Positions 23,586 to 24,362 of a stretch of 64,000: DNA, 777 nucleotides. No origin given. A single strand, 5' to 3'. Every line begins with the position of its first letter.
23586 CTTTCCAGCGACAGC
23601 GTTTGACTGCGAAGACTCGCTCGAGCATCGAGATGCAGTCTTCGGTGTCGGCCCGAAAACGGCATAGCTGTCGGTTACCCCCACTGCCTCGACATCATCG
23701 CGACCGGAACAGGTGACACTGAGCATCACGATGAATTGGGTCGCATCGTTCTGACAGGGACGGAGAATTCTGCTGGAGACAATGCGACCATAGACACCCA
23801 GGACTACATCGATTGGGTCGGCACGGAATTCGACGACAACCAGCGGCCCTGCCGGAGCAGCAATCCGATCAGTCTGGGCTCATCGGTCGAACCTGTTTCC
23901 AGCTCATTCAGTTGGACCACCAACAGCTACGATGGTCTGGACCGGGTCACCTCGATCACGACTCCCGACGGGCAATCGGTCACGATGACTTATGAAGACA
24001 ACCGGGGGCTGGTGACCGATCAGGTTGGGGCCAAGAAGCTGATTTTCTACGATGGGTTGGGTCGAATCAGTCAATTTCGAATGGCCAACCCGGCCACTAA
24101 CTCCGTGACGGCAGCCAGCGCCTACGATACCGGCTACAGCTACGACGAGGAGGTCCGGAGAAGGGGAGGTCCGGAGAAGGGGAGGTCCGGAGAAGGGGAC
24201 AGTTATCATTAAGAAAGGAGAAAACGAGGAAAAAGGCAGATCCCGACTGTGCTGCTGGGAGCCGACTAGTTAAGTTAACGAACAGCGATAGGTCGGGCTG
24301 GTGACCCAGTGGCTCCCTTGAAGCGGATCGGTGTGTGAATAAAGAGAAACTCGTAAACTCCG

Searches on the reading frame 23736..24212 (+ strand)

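Call 24: search_protein_families(library=pfam, proteins=[window:23736-24212:+], max_evalue=0.00001)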
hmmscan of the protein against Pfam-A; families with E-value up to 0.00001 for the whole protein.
window:23736-24212:+ (158 aa): 1 family
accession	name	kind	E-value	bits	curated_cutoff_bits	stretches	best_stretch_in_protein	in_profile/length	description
PF05593.20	RHS_repeat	-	1.2e-06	29.2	22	1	65-94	1-29/38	RHS Repeat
